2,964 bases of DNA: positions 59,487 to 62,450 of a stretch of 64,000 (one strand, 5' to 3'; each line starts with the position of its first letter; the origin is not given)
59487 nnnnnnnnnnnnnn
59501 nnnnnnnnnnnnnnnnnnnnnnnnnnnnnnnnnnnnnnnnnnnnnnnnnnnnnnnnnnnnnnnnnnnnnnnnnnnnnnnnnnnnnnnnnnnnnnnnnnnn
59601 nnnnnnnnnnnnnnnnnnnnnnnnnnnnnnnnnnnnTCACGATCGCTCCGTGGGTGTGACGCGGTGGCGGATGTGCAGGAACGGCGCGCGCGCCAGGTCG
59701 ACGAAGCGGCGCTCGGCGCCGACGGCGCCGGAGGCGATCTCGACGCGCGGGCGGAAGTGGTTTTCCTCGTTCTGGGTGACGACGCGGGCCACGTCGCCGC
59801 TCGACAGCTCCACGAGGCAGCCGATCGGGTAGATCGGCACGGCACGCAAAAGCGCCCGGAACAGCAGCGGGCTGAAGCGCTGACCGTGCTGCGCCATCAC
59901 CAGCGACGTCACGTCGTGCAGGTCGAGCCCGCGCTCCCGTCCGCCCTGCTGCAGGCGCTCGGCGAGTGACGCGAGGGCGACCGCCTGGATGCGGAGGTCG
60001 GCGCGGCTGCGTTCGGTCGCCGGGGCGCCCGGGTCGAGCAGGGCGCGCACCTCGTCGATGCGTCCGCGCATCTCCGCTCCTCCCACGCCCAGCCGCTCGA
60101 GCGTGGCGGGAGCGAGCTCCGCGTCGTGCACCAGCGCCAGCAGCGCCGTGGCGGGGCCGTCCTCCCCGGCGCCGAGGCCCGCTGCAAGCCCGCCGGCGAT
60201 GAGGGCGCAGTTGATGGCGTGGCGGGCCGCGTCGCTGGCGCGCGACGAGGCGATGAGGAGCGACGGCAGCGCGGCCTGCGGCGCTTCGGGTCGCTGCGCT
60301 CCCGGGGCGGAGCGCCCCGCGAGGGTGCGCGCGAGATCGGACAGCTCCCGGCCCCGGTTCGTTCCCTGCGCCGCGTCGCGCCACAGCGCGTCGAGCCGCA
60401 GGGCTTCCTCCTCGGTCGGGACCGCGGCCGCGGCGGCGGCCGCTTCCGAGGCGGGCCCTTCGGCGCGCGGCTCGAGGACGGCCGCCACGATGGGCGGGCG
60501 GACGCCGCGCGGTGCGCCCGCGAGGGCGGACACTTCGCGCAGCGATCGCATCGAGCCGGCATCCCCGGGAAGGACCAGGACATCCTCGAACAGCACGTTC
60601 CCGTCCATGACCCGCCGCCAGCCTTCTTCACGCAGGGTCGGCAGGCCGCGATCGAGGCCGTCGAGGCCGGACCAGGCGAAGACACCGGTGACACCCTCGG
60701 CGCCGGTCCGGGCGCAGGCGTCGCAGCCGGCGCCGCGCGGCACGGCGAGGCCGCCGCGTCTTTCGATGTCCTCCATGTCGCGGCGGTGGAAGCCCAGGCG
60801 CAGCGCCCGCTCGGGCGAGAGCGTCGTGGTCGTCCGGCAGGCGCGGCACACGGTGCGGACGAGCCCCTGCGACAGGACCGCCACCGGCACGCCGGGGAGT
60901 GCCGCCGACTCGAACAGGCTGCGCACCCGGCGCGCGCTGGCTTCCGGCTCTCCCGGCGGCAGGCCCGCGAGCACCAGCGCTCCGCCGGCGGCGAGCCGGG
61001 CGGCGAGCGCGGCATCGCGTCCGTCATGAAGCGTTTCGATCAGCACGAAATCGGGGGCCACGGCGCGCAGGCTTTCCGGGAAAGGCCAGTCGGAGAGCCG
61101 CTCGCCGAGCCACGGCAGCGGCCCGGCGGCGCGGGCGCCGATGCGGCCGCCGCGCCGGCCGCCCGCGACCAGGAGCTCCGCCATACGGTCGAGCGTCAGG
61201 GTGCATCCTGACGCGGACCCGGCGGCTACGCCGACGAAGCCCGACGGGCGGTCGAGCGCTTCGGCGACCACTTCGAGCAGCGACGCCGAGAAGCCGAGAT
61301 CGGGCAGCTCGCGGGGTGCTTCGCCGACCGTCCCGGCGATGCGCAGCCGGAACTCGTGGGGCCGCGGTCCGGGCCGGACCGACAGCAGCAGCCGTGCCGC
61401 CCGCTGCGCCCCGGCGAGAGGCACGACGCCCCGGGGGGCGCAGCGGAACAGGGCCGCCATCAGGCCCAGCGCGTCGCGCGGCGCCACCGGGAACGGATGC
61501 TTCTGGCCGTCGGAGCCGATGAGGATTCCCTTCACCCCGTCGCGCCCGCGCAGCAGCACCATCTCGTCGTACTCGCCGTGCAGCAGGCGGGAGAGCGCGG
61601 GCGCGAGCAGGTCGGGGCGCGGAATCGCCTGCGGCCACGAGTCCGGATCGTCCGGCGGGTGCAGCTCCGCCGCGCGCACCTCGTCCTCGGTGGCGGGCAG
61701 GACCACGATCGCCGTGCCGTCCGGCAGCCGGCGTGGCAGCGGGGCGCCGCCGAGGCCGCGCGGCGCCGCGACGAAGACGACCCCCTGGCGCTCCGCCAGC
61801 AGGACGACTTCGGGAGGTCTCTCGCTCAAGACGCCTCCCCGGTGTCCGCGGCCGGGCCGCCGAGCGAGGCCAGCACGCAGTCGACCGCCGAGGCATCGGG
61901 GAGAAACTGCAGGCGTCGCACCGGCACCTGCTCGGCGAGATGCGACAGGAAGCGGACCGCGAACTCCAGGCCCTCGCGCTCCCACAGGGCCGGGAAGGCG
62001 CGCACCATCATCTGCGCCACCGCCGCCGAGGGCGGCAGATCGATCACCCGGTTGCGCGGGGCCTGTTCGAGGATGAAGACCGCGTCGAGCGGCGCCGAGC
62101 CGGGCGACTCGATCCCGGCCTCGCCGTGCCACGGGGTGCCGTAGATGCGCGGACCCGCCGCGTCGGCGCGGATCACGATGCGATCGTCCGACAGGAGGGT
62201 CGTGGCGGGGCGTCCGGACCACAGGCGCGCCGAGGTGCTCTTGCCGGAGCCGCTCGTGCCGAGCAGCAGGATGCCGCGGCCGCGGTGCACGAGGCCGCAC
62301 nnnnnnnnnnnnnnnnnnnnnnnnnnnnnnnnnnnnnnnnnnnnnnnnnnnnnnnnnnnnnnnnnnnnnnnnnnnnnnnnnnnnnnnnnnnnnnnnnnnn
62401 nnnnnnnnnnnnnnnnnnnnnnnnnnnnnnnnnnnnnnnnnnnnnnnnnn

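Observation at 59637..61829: GspE/PilB-family pseudo-ATPase with a dead P-loop, an intact tetracysteine and a degenerate HD-like C-terminus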

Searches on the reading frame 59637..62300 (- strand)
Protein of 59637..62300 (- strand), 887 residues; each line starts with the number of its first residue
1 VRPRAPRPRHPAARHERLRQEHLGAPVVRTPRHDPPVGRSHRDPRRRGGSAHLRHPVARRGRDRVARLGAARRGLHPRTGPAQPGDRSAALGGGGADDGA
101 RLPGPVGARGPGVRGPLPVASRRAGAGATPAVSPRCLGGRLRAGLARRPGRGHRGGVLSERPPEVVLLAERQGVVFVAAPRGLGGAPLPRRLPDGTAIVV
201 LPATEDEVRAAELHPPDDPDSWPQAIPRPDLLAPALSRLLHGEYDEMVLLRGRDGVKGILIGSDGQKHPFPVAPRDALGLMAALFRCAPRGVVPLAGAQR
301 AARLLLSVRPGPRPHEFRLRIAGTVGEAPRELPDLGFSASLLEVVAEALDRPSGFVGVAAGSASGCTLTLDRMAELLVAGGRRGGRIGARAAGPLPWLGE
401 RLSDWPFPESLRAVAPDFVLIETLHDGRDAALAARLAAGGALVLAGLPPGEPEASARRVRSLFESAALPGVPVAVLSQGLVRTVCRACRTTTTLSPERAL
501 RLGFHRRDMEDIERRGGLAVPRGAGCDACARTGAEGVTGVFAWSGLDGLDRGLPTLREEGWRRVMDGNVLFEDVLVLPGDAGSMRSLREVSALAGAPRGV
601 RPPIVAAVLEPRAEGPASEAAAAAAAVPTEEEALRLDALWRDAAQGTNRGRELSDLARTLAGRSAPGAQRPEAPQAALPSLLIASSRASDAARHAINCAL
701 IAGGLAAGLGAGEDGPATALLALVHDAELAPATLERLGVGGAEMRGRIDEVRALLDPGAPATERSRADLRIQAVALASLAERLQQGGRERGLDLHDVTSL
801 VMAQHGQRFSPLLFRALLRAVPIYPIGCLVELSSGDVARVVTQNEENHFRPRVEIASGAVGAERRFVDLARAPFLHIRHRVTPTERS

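Call 3: search_protein_families(library=pfam, proteins=[window:59637-62300:-], max_evalue=1)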
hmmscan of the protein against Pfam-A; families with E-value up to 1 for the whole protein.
window:59637-62300:- (887 aa): 1 family
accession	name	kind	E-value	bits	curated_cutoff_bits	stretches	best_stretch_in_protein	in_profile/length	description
PF00437.27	T2SSE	-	8.1e-07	28.4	24.9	1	415-541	211-317/370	Type II/IV secretion system protein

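Call 4: search_protein_families(library=ncbifam, proteins=[window:59637-62300:-], max_evalue=1)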
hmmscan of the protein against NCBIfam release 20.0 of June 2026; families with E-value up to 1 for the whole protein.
window:59637-62300:- (887 aa): 4 families
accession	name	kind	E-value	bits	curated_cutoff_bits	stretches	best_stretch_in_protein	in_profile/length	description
TIGR02533.1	type_II_gspE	equivalog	2.3e-12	46.3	630.25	1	407-541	301-430/486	type II secretion system ATPase GspE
TIGR02538.1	type_IV_pilB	equivalog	4.2e-11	42.2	675.65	1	415-541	385-506/564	type IV-A pilus assembly ATPase PilB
NF053534.1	T4PilAsmATPsTfpB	equivalog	6.9e-09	34.6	850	1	407-542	394-527/584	type IV pilus assembly ATPase TfpB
NF007755.0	PRK10436.1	equivalog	7.5e-06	24.9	617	2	411-493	281-367/465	type II secretion system protein GspE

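Call 5: find_homologous_proteins(query=window:59637-61829:-)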
Query window:59637-61829:- (730 aa): 79 proteins with E <= 0.001 among 8000 candidates.
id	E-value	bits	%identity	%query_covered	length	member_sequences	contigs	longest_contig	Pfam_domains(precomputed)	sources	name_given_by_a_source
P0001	0.0e+0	1371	88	100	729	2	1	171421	PF00437.27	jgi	-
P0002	0.0e+0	1264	83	100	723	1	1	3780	PF00437.27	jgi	-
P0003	0.0e+0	1144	76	99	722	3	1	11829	PF00437.27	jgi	jgi:hypothetical protein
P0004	0.0e+0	1026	70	100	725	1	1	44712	PF00437.27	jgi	jgi:hypothetical protein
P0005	4.6e-297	1005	68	100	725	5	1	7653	PF00437.27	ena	-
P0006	4.5e-291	986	67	100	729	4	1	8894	PF00437.27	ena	-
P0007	5.0e-285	966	67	100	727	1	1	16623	-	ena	-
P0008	2.9e-225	768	57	99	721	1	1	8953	PF00437.27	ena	-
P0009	4.4e-224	764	57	99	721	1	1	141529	PF00437.27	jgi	jgi:hypothetical protein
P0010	1.1e-220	753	68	74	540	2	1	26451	PF00437.27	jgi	jgi:hypothetical protein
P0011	1.2e-214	733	56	97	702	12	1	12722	PF00437.27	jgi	jgi:hypothetical protein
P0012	5.1e-207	708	54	98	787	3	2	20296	PF00437.27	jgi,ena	-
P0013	3.0e-205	702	52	99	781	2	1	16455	PF00437.27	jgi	-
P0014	3.8e-205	702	52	98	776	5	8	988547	PF00437.27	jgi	jgi:hypothetical protein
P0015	5.1e-205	701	54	98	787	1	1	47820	PF00437.27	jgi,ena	-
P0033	8.3e-174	598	49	98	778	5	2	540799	PF00437.27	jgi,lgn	jgi:hypothetical protein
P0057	3.9e-166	573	45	98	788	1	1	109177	PF00437.27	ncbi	ncbi:MAG: hypothetical protein ACE5JH_00445 [Acidobacteriota bacterium]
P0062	1.7e-161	557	45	98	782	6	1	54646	PF00437.27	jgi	jgi:hypothetical protein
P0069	1.6e-144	501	45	98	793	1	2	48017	PF00437.27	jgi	jgi:hypothetical protein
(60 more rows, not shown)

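Call 8: search_solved_structures(query=A1, max_evalue=1, show_alignments=3)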
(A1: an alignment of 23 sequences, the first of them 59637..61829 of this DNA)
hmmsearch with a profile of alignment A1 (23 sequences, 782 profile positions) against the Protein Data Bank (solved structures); distinct sequences matched with E-value up to 1: 22.
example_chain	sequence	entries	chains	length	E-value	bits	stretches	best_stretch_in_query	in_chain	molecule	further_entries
6ejf_A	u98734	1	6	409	8.2e-23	84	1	171-434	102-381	Type IV pilus assembly protein PilF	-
5it5_F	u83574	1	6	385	9.7e-23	83.7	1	169-434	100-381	ATP binding motif-containing protein PilF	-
5oiu_A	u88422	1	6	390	1e-22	83.7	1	169-434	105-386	Type IV pilus assembly protein PilF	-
6f8l_G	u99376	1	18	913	9.3e-22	80.5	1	172-434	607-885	Type IV pilus assembly protein PilF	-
4pht_A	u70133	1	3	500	1e-17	67.1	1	154-435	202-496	General secretory pathway protein E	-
1p9r_A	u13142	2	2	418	2.7e-15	59.2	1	153-434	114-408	General secretion pathway protein E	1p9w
4ksr_A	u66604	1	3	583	4.7e-15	58.3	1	153-437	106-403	Type II secretion system protein E, Hemolysin-coregulated protein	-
4kss_A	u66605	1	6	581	5.9e-15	58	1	153-436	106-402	Type II secretion system protein E, hemolysin-coregulated protein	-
5zfr_A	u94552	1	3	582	7.1e-12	47.8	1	161-402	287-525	Type IV pilus biogenesis ATPase PilB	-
3jc8_Ba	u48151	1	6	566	1.9e-10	43.1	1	150-433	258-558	Type IV-A pilus assembly ATPase PilB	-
6olj_C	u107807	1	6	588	3.7e-10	42.2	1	169-402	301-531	Type IV pilus biogenesis ATPase PilB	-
5tsg_B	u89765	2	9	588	5.9e-10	41.5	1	169-402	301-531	Type IV pilus biogenesis ATPase PilB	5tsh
6gef_A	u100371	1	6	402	0.00015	23.6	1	184-340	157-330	Type IV secretion system protein DotB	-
6ojx_A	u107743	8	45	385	0.00018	23.3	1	187-330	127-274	Twitching motility pilus retraction ATPase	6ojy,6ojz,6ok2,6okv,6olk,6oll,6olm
5zfq_A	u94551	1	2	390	0.00035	22.4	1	199-330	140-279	Twitching motility pilus retraction protein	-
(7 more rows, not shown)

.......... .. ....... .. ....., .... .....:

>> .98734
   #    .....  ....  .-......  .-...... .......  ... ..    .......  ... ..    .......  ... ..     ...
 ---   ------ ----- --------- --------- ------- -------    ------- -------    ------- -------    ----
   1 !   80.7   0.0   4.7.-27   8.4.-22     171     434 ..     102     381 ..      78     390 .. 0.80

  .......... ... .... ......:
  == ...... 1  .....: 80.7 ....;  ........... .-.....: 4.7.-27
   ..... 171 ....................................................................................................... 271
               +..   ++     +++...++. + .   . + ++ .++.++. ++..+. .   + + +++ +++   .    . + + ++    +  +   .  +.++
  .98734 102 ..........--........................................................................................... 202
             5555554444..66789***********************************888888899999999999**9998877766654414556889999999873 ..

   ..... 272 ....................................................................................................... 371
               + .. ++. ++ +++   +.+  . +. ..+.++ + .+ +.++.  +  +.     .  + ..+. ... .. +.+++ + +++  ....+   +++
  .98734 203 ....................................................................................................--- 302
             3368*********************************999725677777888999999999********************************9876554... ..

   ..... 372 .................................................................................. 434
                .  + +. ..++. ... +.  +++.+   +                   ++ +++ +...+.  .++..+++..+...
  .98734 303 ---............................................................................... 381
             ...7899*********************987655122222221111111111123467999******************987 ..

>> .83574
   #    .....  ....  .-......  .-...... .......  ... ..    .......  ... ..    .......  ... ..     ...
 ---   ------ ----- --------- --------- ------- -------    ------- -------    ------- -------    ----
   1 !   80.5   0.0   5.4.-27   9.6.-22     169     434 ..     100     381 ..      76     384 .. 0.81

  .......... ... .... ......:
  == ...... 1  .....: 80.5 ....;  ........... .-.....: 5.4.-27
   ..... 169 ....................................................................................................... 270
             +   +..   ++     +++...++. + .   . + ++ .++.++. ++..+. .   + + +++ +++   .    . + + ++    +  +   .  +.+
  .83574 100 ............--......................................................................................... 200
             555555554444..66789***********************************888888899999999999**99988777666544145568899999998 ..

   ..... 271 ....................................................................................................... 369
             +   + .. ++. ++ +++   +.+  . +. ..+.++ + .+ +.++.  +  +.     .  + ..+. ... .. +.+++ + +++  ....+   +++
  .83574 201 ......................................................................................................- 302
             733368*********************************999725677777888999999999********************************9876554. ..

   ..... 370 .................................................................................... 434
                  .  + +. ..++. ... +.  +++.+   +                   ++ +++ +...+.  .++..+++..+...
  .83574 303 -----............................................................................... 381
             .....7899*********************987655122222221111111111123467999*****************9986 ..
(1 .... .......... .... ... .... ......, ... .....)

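Call 9: search_protein_families(library=pfam, alignment_id=A1, max_evalue=0.1)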
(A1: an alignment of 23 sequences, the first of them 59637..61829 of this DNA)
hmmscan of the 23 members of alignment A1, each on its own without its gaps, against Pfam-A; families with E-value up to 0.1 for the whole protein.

A. member 1, window:59637-61829:- (730 aa): 1 family
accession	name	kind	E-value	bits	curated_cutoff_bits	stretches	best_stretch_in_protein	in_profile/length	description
PF00437.27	T2SSE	-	4.7e-07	29.2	24.9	1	258-384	211-317/370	Type II/IV secretion system protein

B. families by the number of members that match (of 23 scanned): 17 families
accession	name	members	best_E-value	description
PF00437.27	T2SSE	23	7.6e-12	Type II/IV secretion system protein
PF01966.28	HD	13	8.3e-07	HD domain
PF08668.18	HDOD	10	0.0003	HDOD domain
PF13191.12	AAA_16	5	0.0012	AAA ATPase domain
PF25199.1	nSTAND_NTPase5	4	0.013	Novel STAND NTPase 5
PF13555.12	AAA_29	3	0.0068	P-loop containing region of AAA domain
PF03308.22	MeaB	2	0.0013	Methylmalonyl Co-A mutase-associated GTPase MeaB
PF13604.12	AAA_30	1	0.0088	AAA domain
PF15519.11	RBM39linker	1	0.011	linker between RRM2 and RRM3 domains in RBM39 protein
PF13401.12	AAA_22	1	0.039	AAA domain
PF06414.18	Zeta_toxin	1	0.041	Zeta toxin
PF19462.4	DUF5999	1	0.045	Family of unknown function (DUF5999)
PF03215.21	Rad17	1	0.048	Rad17 P-loop domain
PF13245.12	AAA_19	1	0.081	AAA domain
PF00485.24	PRK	1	0.084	Phosphoribulokinase / Uridine kinase family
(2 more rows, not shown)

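Call 12: find_encoding_contigs(protein=P0014, flank=10000, max_places=2)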
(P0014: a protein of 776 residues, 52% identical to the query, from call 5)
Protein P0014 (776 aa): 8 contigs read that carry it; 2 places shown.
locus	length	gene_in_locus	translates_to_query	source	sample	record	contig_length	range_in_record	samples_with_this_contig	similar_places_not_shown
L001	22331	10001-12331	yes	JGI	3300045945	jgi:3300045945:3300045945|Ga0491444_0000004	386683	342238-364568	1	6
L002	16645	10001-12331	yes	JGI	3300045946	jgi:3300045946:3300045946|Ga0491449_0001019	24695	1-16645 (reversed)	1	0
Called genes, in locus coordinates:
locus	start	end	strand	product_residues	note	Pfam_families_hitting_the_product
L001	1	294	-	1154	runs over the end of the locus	PF02811:PHP, PF07733:DNA_pol3_alpha, PF17657:DNA_pol3_finger, PF14579:HHH_6, PF01336:tRNA_anti-codon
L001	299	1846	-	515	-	PF00117:GATase, PF07722:Peptidase_C26, PF02540:NAD_synthase (weak), PF00958:GMP_synt_C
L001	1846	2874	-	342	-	PF06144:DNA_pol3_delta, PF21694:DNA_pol3_delta_C (weak)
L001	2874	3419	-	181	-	PF04390:LptE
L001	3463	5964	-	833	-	PF00133:tRNA-synt_1, PF09334:tRNA-synt_1g, PF13603:tRNA-synt_1_2, PF00133:tRNA-synt_1, PF09334:tRNA-synt_1g (weak), PF08264:Anticodon_1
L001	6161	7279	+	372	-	PF14907:NTP_transf_5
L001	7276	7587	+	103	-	PF05402:PqqD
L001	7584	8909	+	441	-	PF04055:Radical_SAM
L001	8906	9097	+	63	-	-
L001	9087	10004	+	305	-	PF27840:ScmC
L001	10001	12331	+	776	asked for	PF00437:T2SSE (faint)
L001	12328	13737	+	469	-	PF00717:Peptidase_S24 (weak), PF02563:Poly_export, PF10531:SLBB, PF22461:SLBB_2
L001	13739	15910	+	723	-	PF13807:GNVR, PF01656:CbiA (weak), PF13614:AAA_31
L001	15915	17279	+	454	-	PF04932:Wzy_C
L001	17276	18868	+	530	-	PF01943:Polysacc_synt, PF13440:Polysacc_synt_3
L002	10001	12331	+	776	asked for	PF00437:T2SSE (faint)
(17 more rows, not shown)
